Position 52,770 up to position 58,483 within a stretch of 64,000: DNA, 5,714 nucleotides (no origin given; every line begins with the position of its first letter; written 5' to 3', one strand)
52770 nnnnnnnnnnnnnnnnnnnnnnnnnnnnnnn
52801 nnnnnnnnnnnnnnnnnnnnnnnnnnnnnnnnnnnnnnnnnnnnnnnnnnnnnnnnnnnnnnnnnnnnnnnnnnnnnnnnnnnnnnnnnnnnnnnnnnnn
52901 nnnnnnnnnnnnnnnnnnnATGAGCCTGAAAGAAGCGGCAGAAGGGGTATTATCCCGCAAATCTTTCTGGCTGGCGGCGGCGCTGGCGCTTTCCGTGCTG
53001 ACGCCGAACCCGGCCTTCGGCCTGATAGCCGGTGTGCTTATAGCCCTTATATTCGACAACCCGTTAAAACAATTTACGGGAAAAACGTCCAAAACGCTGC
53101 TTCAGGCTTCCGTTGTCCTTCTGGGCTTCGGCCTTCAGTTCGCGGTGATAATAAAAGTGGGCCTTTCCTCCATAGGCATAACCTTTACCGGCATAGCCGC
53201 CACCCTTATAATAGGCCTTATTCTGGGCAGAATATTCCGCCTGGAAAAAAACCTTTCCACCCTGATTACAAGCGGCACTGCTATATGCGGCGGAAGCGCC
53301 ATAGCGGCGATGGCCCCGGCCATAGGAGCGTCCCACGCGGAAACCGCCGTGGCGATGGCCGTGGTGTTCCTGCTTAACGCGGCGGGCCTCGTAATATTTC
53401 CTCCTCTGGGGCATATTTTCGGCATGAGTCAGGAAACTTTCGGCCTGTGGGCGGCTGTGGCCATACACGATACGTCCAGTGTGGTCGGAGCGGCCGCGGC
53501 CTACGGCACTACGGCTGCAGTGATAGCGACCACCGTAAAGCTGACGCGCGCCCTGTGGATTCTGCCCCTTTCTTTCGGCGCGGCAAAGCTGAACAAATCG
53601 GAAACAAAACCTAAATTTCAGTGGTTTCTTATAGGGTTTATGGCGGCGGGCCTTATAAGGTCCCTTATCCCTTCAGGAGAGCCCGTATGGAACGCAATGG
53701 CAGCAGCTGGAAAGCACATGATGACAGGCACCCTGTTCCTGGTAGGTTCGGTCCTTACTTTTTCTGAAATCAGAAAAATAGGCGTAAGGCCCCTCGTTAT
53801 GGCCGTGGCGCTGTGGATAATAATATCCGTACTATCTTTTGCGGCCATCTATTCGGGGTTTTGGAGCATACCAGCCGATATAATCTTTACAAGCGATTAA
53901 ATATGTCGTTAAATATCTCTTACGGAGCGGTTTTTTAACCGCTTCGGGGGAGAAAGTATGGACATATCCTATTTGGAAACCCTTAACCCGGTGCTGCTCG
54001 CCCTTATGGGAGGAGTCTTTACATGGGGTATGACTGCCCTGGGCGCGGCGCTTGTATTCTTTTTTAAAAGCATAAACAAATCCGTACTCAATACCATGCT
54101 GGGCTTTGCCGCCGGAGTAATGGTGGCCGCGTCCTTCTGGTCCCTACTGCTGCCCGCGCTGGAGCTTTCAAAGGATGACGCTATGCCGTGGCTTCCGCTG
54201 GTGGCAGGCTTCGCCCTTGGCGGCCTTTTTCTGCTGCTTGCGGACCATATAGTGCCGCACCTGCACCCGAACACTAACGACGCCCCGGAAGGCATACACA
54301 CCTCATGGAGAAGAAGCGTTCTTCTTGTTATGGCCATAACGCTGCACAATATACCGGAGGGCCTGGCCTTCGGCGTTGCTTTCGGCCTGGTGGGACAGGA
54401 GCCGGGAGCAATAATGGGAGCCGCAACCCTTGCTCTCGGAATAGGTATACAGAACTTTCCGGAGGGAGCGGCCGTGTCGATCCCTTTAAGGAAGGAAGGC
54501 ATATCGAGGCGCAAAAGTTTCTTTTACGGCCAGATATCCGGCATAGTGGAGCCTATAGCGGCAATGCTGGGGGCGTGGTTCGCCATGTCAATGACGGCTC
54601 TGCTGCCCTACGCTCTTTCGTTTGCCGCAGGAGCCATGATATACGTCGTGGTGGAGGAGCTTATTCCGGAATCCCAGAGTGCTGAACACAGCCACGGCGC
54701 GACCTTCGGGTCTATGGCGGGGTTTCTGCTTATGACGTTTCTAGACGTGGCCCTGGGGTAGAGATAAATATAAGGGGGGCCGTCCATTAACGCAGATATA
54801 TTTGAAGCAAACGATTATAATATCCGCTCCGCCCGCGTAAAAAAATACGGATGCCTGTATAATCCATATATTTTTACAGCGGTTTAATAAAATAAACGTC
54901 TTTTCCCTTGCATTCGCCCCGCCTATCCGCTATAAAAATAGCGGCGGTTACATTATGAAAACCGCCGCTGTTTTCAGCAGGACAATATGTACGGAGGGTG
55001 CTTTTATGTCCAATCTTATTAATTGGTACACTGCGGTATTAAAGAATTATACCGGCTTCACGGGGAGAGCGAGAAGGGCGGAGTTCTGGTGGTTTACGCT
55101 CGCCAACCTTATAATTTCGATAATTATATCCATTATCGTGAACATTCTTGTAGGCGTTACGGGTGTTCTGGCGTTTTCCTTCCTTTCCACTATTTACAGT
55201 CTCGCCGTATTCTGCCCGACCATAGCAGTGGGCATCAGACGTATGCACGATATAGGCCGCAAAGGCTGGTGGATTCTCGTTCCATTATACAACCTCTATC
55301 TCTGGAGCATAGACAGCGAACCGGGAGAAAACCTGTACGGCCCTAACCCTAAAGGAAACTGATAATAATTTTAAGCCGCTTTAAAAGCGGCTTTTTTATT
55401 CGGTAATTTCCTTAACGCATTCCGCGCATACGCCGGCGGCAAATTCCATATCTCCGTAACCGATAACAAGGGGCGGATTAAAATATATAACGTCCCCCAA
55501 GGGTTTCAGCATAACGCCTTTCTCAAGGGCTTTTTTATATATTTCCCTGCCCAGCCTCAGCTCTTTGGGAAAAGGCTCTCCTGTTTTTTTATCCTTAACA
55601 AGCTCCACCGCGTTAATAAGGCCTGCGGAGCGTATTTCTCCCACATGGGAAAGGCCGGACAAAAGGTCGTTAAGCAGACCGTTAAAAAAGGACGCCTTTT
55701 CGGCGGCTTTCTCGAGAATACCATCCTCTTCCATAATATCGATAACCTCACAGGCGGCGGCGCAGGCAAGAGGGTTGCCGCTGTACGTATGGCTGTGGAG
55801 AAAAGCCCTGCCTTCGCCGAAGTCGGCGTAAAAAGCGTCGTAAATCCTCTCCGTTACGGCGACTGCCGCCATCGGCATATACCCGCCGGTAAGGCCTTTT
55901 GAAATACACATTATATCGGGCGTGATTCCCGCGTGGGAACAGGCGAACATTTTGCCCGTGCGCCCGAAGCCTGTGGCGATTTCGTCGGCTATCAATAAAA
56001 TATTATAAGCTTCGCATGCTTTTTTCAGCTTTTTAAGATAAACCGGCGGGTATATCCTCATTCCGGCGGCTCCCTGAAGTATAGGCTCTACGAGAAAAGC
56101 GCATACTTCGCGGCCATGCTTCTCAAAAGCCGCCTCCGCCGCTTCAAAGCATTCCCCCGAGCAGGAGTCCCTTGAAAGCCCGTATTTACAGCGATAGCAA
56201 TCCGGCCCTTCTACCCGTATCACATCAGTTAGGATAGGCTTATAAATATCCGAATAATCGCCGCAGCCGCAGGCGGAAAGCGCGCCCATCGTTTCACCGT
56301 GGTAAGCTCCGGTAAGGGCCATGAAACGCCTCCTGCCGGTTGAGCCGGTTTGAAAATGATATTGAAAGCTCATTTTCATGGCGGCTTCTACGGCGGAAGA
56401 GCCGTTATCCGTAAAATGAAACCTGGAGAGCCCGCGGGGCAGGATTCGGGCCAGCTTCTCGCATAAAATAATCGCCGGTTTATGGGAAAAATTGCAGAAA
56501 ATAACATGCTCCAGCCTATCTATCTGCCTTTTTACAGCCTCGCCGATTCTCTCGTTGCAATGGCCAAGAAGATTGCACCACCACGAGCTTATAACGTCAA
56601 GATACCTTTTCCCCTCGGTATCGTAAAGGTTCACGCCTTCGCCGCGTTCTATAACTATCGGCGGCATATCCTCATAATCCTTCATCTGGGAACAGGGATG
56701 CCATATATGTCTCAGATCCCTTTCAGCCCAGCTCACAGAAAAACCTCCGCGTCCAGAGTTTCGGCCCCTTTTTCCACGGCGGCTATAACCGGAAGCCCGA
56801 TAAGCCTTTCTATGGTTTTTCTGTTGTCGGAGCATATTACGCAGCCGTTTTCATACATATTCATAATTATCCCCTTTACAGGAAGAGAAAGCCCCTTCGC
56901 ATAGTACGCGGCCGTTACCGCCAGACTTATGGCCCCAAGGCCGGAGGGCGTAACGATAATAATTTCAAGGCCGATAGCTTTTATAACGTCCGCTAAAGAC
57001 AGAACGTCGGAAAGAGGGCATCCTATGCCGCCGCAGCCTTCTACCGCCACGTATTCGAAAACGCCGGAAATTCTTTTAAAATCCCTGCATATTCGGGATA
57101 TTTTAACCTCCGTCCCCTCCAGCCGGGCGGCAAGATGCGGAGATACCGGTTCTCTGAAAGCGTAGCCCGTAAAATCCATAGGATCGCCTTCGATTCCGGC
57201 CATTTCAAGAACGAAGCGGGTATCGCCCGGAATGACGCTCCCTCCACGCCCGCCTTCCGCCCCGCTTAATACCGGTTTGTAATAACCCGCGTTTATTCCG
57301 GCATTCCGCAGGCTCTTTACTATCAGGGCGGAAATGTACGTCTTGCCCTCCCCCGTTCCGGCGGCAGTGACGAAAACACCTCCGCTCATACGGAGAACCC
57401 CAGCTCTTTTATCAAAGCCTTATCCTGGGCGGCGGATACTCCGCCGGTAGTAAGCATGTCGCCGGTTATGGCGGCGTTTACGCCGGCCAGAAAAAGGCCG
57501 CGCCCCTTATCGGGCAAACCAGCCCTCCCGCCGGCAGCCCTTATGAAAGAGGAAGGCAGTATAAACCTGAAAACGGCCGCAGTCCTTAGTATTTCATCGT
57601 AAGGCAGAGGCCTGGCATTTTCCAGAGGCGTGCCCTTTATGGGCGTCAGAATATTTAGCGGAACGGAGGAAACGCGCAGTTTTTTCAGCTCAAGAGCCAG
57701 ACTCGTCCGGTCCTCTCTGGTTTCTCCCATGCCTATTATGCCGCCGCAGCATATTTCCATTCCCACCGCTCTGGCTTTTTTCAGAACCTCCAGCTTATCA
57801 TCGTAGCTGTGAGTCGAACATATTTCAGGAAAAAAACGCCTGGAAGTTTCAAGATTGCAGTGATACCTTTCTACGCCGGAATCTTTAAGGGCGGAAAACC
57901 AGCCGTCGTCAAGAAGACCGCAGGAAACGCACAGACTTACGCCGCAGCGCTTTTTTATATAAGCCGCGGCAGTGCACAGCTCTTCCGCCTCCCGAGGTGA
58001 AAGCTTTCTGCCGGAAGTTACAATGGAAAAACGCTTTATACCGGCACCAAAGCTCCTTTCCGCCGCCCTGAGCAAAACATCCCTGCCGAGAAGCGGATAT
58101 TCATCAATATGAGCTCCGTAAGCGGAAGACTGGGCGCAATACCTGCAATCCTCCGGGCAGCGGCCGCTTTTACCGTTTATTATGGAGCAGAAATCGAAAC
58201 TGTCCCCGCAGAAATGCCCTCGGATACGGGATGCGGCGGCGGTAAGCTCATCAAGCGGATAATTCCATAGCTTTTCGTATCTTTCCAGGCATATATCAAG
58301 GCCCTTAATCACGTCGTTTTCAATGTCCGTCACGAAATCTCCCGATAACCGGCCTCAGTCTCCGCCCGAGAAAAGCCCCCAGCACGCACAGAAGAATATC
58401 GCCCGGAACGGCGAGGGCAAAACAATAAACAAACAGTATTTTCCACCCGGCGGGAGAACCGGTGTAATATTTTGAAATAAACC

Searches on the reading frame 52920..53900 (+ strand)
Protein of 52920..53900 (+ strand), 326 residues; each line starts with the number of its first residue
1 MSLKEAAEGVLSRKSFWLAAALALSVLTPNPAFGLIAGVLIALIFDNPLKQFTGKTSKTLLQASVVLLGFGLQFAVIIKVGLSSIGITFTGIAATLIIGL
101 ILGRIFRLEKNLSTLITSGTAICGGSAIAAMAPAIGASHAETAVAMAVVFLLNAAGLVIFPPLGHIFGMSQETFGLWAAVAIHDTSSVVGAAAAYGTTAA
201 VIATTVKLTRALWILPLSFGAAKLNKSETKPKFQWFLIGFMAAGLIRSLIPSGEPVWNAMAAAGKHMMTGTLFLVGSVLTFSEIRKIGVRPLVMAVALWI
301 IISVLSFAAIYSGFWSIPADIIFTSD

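Call 25: search_protein_families(library=pfam, proteins=[window:52920-53900:+], max_evalue=0.00001)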
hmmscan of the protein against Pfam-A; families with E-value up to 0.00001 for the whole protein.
window:52920-53900:+ (326 aa): 1 family
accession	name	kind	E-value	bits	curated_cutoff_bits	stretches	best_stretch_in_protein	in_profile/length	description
PF03601.19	Cons_hypoth698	-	1.1e-49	169.5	24.5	1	32-295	30-304/304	Conserved hypothetical protein 698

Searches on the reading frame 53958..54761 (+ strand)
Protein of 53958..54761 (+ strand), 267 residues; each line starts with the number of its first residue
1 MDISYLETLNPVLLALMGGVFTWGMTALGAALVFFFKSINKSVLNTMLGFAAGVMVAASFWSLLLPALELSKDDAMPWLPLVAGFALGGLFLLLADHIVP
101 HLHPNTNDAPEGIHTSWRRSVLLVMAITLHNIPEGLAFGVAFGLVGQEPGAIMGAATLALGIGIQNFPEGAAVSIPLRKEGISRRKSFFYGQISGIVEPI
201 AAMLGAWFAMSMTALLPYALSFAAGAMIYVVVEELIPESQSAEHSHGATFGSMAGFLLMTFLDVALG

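Call 25: search_protein_families(library=pfam, proteins=[window:53958-54761:+], max_evalue=0.00001)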
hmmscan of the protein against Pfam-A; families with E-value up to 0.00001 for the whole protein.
window:53958-54761:+ (267 aa): 1 family
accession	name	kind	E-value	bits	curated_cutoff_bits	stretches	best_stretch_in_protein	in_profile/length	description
PF02535.28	Zip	-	4.7e-26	92.2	35.1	2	118-262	176-322/323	ZIP Zinc transporter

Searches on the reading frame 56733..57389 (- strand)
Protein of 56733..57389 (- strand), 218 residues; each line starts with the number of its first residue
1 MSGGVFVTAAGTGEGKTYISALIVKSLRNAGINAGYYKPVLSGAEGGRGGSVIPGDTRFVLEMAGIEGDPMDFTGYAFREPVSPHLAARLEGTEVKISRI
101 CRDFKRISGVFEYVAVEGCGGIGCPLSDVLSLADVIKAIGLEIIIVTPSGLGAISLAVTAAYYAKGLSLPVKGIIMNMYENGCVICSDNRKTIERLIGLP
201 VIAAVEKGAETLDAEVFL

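Call 25: search_protein_families(library=pfam, proteins=[window:56733-57389:-], max_evalue=0.00001)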
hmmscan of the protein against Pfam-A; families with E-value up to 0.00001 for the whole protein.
window:56733-57389:- (218 aa): 1 family
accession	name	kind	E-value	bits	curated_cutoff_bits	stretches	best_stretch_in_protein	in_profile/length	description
PF13500.12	AAA_26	-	7.9e-34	117.7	27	1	4-207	2-190/198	AAA domain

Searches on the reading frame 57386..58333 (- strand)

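Call 25: search_protein_families(library=pfam, proteins=[window:57386-58333:-], max_evalue=0.00001)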
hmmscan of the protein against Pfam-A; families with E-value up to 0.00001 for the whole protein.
window:57386-58333:- (315 aa): 2 families
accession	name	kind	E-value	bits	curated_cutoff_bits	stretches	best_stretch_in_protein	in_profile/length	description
PF06968.18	BATS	-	3.2e-23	82.1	22.2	1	225-313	1-87/88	Biotin and Thiamin Synthesis associated domain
PF04055.27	Radical_SAM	-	3.5e-21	76.5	29.5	1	57-211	5-161/166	Radical SAM superfamily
